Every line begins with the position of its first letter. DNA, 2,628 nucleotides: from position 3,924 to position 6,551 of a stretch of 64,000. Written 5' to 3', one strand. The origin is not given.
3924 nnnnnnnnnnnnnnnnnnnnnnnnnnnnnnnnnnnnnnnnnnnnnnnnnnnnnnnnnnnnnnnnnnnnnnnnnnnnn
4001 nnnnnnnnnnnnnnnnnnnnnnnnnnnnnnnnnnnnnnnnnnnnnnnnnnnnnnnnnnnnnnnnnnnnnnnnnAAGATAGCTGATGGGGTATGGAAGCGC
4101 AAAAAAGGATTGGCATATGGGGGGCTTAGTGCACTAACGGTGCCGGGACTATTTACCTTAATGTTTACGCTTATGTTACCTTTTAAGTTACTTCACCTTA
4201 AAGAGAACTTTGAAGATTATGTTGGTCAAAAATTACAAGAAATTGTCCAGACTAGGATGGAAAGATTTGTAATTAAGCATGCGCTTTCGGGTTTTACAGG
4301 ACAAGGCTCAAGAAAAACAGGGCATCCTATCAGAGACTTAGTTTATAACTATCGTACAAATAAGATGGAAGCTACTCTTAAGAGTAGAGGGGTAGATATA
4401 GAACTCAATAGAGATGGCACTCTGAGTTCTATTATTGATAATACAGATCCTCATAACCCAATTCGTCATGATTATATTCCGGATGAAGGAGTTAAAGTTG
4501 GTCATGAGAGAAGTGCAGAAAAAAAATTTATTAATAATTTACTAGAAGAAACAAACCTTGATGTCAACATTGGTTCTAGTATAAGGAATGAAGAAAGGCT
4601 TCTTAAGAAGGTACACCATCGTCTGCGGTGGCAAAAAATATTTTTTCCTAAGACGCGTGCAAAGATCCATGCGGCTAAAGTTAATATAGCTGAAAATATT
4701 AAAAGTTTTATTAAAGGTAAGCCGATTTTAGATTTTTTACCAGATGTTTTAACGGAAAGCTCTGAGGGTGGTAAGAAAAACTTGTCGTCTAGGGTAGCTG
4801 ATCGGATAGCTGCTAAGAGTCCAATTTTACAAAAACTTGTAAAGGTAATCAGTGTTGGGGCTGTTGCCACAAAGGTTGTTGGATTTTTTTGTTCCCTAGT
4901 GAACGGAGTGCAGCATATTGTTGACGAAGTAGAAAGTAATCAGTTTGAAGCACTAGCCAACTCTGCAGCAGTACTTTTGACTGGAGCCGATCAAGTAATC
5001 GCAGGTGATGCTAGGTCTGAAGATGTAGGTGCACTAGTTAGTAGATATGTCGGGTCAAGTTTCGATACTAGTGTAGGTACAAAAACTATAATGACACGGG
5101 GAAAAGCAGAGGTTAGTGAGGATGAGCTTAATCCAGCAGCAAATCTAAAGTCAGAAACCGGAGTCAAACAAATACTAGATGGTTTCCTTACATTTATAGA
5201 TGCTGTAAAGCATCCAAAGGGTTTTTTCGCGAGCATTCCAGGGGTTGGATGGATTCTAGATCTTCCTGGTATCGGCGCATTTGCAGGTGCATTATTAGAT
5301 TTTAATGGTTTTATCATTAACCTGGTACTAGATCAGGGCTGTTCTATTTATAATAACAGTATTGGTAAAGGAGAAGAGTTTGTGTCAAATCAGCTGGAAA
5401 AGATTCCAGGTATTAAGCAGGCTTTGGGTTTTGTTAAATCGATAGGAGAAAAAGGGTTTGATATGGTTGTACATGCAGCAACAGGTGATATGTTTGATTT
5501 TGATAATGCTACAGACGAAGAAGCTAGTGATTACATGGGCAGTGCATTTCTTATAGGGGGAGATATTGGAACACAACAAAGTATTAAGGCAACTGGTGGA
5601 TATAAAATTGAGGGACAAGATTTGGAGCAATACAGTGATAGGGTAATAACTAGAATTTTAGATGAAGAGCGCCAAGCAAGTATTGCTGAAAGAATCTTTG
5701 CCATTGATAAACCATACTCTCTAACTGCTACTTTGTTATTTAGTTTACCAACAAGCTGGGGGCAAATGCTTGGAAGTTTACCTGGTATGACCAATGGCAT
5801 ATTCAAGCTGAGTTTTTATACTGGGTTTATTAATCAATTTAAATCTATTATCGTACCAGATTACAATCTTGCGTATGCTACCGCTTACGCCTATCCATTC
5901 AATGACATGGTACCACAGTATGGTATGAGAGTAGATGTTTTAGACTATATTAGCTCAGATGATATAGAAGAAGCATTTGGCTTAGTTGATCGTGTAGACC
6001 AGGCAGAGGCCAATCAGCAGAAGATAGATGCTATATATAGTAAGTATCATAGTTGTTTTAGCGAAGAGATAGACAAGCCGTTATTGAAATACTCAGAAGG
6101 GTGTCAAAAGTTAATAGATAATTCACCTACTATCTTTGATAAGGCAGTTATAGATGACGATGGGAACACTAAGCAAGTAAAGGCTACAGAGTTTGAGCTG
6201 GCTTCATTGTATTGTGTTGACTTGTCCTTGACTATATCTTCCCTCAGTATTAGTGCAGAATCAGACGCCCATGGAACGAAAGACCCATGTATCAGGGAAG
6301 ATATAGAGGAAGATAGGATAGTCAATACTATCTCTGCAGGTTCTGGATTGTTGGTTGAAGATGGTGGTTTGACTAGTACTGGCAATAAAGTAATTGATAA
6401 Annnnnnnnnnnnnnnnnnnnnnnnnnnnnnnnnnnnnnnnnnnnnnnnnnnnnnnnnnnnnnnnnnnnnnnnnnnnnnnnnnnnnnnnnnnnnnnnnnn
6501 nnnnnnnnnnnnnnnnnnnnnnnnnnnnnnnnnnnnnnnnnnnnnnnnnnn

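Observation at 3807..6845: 1012-aa polytopic protein fusing a possible channel component to an M15/VanY peptidase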

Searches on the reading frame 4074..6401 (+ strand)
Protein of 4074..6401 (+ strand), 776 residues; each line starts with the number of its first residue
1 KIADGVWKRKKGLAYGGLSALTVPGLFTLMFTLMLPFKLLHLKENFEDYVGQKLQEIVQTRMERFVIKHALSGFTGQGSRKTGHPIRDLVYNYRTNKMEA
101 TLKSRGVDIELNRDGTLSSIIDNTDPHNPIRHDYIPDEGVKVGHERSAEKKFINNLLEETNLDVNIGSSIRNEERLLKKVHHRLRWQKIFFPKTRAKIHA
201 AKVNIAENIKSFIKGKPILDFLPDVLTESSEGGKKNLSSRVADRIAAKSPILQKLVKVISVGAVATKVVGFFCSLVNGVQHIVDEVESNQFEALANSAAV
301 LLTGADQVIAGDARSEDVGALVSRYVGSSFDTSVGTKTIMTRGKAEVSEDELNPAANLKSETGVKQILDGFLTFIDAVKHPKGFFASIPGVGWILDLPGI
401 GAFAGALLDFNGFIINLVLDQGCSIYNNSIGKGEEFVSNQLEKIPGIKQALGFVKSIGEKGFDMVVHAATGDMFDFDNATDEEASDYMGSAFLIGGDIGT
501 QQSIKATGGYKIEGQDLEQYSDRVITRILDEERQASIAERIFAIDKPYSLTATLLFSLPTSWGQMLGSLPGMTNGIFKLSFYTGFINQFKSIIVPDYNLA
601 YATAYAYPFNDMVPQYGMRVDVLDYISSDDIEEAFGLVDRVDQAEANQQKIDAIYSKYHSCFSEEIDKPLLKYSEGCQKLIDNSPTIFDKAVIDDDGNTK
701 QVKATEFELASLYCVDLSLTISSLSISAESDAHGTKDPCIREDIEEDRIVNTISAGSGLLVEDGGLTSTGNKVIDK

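Call 34: search_protein_representatives(protein=window:4074-6401:+)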
Query: 776 residues. Proteins with E-value up to 0.001 (for the whole library): 25; up to 1e-10: 4; up to 1e-30: 1. The best 25 are listed.
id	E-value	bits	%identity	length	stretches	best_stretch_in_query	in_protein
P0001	4.3e-221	752.7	48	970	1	1-757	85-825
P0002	1.5e-13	66.5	30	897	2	7-153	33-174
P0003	9.6e-12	60.6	26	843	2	3-116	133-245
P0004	4.8e-11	58.3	25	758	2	9-113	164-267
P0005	1.2e-10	56.9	30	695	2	12-120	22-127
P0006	3.5e-10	55.4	27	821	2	23-117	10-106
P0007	1.9e-08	49.7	25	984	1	200-668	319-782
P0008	4.5e-08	48.4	28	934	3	11-111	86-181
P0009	6.3e-08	47.9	26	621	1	8-416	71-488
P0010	6.5e-07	44.6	30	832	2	8-112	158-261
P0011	2.8e-06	42.5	25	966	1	8-567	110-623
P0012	7.8e-06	41.0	24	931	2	3-344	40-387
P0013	1.5e-05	40.1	30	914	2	8-110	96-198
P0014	2.3e-05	39.5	34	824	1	29-124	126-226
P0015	2.6e-05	39.3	38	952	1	30-128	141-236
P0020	2.8e-04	35.9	28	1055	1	529-667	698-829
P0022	3.0e-04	35.8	27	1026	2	362-633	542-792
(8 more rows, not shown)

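Call 51: find_encoding_contigs(protein=P0007, flank=8000, max_places=2)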
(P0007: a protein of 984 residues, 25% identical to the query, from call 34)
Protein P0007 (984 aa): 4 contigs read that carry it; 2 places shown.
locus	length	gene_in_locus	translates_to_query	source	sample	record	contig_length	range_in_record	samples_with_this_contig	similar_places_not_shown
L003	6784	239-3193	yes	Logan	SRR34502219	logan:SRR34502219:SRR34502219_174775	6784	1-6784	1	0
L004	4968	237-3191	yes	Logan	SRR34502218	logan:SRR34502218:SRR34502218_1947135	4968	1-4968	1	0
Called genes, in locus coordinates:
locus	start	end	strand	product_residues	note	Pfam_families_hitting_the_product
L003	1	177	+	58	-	?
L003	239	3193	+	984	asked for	PF02557:VanY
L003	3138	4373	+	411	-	PF18013:Phage_lysozyme2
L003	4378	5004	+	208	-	-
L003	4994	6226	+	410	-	-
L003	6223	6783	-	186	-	?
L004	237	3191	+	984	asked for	PF02557:VanY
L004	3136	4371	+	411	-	PF18013:Phage_lysozyme2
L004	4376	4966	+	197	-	?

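Call 52: find_encoding_contigs(protein=P0022, flank=8000, max_places=2)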
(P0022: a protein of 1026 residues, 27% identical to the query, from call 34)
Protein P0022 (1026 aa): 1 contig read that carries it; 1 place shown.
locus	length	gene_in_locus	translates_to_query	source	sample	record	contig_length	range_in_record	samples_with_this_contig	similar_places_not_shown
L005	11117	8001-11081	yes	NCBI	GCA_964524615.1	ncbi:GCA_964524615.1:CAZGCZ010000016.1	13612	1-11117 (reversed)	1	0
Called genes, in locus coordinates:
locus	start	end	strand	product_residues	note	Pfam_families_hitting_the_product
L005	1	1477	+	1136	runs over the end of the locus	PF19590:TrbL_3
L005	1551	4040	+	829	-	-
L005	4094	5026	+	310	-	PF12666:PrgI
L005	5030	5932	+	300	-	PF26593:TraC-like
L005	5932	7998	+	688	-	PF01935:DUF87, PF12846:AAA_10 (faint), PF19044:P-loop_TraG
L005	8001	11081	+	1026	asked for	-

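Call 53: find_encoding_contigs(protein=P0011, flank=8000, max_places=2)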
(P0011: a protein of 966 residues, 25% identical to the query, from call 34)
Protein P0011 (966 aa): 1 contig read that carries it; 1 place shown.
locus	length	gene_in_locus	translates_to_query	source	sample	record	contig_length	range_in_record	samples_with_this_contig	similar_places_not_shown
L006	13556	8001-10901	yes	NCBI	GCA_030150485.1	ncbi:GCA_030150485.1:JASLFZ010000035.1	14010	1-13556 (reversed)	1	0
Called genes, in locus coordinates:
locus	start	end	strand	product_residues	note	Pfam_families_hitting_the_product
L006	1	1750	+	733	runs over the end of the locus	?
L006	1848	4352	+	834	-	PF19590:TrbL_3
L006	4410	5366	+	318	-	PF12666:PrgI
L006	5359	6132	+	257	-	PF26593:TraC-like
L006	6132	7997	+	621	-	PF19044:P-loop_TraG, PF01935:DUF87 (faint), PF12846:AAA_10 (faint), PF19044:P-loop_TraG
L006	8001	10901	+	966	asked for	-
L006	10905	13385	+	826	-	PF18013:Phage_lysozyme2, PF13354:Beta-lactamase2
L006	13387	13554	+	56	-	?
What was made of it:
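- On VirB6 / TrbL channel subunit: L005 and L006 carry a separate TrbL_3 gene upstream of prgI alongside a family member (calls 52, 53).
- Family members coexist with a separate TrbL_3 gene in L005 and L006 (calls 52, 53).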

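Call 54: find_encoding_contigs(protein=P0003, flank=8000, max_places=2)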
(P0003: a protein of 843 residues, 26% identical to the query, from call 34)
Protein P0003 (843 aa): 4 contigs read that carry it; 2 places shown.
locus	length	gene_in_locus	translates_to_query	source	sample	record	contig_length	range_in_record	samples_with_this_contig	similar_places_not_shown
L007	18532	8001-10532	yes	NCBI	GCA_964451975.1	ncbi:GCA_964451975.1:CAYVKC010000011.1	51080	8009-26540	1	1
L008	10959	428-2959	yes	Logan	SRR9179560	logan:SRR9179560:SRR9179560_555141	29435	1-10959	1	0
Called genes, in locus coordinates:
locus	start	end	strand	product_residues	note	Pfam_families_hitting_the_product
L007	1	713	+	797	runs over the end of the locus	-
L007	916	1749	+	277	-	-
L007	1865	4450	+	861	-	-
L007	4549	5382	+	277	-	PF12666:PrgI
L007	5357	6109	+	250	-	PF26593:TraC-like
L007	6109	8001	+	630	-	PF01935:DUF87 (weak), PF12846:AAA_10 (faint), PF19044:P-loop_TraG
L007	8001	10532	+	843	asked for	-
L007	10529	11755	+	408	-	PF18013:Phage_lysozyme2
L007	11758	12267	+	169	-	-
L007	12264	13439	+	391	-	-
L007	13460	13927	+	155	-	-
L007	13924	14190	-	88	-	-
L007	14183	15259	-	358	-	PF02463:SMC_N, PF13175:AAA_15, PF13476:AAA_23, PF13304:AAA_21 (weak)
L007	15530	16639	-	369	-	PF00712:DNA_pol3_beta, PF02767:DNA_pol3_beta_2, PF02768:DNA_pol3_beta_3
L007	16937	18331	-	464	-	PF11638:DnaA_N, PF00308:Bac_DnaA, PF01695:IstB_IS21, PF00004:AAA (weak), PF08299:Bac_DnaA_C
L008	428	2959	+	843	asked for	-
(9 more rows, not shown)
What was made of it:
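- On SEML1_0007-type Patescibacterial T4SS protein: Phage_lysozyme2 follows directly in L003, L006 and L007 (calls 51, 53, 54).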

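Call 55: find_encoding_contigs(protein=P0020, flank=8000, max_places=2)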
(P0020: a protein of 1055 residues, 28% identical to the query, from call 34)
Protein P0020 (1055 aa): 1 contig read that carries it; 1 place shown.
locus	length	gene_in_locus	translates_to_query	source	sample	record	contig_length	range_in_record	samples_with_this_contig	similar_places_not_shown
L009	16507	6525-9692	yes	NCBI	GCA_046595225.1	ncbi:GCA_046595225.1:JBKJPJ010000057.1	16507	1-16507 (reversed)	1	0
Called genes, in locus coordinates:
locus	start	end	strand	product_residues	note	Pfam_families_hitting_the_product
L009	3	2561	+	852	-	?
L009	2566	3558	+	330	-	PF12666:PrgI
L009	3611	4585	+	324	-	PF26593:TraC-like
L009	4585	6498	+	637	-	PF01935:DUF87 (weak), PF19044:P-loop_TraG, PF12846:AAA_10 (weak)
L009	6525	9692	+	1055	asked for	-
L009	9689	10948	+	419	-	PF13529:Peptidase_C39_2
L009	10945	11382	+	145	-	-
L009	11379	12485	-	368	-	PF02463:SMC_N, PF13175:AAA_15, PF13476:AAA_23, PF13514:AAA_27 (weak), PF13555:AAA_29 (faint), PF13304:AAA_21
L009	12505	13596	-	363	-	PF00712:DNA_pol3_beta, PF02767:DNA_pol3_beta_2 (weak), PF00712:DNA_pol3_beta (weak), PF02767:DNA_pol3_beta_2, PF02768:DNA_pol3_beta_3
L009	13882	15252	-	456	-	PF11638:DnaA_N, PF00308:Bac_DnaA, PF01695:IstB_IS21, PF00004:AAA (faint), PF08299:Bac_DnaA_C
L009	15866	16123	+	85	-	PF00825:Ribonuclease_P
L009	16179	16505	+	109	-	?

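Call 84: predict_structure(alignment_id=A4)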
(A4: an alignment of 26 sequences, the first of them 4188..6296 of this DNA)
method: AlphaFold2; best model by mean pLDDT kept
length: 703 residues; sequences in the alignment: 26
mean_pLDDT: 61.7   pTM: 0.57
mean pLDDT of the five models: 61.7, 61.2, 57.6, 57.5, 55.9
residues with pLDDT >= 90: 50; 70-90: 234; 50-70: 159; < 50: 260
segments of 3 or more residues with pLDDT < 50: 34-40, 131-234, 316-334, 337-344, 347-416, 425-434, 530-542, 559-566, 688-698
pLDDT, mean of each block of 10 residues (from residue 1): 79 86 79 48 51 56 73 72 82 81 60 72 59 45 36 38 41 32 34 37 39 42 38 48 59 73 76 74 69 76 64 48 38 48 48 42 34 35 41 39 44 49 50 54 74 83 83 89 86 81 74 70 53 43 56 58 51 77 92 90 79 87 65 73 94 93 96 87 58 42 48
secondary structure, 60 per line:
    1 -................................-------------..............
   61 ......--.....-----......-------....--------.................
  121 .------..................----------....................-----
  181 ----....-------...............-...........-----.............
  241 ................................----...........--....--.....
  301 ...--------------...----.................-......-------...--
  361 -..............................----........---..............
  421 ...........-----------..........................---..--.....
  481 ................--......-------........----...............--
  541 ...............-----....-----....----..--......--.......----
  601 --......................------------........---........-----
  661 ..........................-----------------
elements in order (helices of 4 or more, strands of 3 or more residues): H2-33 H47-66 E69-73 E79-84 E92-95 H104-121 H128-145 H156-175 H185-188 H196-210 H212-222 H228-272 H277-287 H290-293 H296-303 H325-341 H343-348 H362-391 H396-403 H407-431 H443-468 H476-496 H499-504 H512-519 H524-538 H541-555 H561-564 H570-573 H582-587 H590-596 H603-624 H637-644 E648-655 E661-667 H668-686

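Call 86: fold_search(model_id=the predicted structure, library=pdb)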
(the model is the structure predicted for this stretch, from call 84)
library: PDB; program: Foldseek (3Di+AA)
matches with E <= 10: 31; with E <= 0.001: 0
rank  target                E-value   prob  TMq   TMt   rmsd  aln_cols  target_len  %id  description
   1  7zr1_C                5.8e-01  0.03  0.07  0.06  85.0       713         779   11  Chaetomium thermophilum Mre11-Rad50-Nbs1 complex bound to ATPyS (composite structure) (released 2023-01-11)
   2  9qxx_B                1.5e+00  0.02  0.06  0.06  48.3       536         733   11  JetABC DNA loaded state dimer (released 2025-10-01)
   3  7zr1_D                2.3e+00  0.02  0.07  0.06  91.6       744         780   11  Chaetomium thermophilum Mre11-Rad50-Nbs1 complex bound to ATPyS (composite structure) (released 2023-01-11)
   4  9qxu_B                2.4e+00  0.02  0.06  0.06  55.1       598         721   11  JetABC DNA loaded state monomer (open) (released 2025-10-01)
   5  9cpb_5R               3.0e+00  0.03  0.09  0.13  55.5       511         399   12  Atomic model of bovine Fallopian tube cilia doublet microtubule (48-nm periodicity) (released 2024-10-30)
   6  6bav_A                3.6e+00  0.03  0.11  0.15  27.4       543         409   13  Crystal Structure of GltPh R397C in complex with S-Benzyl-L-Cysteine (released 2018-01-17)
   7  6h2x                  3.9e+00  0.01  0.05  0.09  50.6       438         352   10  MukB coiled-coil elbow from E. coli (released 2019-03-06)
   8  8iyj_D1               4.3e+00  0.02  0.08  0.10  46.7       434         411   10  Cryo-EM structure of the 48-nm repeat doublet microtubule from mouse sperm (released 2023-07-05)
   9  9hfl_A                4.7e+00  0.01  0.06  0.05  28.9       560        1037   11  Cryo-EM structure of the human snRNA export complex comprising CBC-PHAX-CRM1-RanGTP and capped-RNA (released 2025-07-16)
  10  9gm6_B                5.1e+00  0.01  0.06  0.04  50.9       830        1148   13  MukBEF in a nucleotide-bound state with open neck gate (heads core) (released 2025-03-26)
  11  8qyz_C                5.3e+00  0.01  0.08  0.07  32.2       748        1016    9  Crystal structure of hiNES2 in complex with Xpo1 and RanGTP (released 2024-11-06)
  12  8yl4_A                6.0e+00  0.02  0.05  0.14  21.0       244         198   11  Crystal structure of the de novo designed protein 200 AA in the crystal form 1 (released 2024-10-16)
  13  5yfb_B                6.6e+00  0.04  0.06  0.06  17.8       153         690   14  Crystal structure of a new DPP III family member (released 2018-01-03)
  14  7x0z_A                6.8e+00  0.02  0.10  0.11  27.9       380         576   10  Cryo-EM structure of human ABCD1 E630Q in the presence of ATP and Magnesium in outward-facing state (released 2023-03-22)
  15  6x2o_C                7.1e+00  0.01  0.07  0.06  27.8       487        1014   14  Crystal Structure of unliganded CRM1(E571K)-Ran-RanBP1 (released 2020-07-01)
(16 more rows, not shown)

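Call 91: search_dna_similar(query=window:4104-6296:+, collection=plasmids, mode=protein, max_evalue=0.01, max_rows=10)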
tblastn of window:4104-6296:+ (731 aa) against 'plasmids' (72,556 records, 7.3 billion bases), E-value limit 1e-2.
No match.

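Call 92: search_dna_similar(query=window:4104-6296:+, collection=phages, mode=protein, max_evalue=0.01, max_rows=10)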
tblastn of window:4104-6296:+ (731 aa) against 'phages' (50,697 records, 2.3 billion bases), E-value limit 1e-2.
No match.
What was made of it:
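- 4188..6245 (+): ~690-aa mainly alpha-helical domain of unknown fold (aa 128-813), predicted extracytoplasmic. It includes two weak hydrophobic stretches (aa 345-368, 473-509) and six Cys, at least three of them at family-conserved positions. No tblastn hit in plasmids or phages (calls 91, 92).
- Tried and rejected: tblastn of the N-region against plasmids and phages found no match (calls 91, 92).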
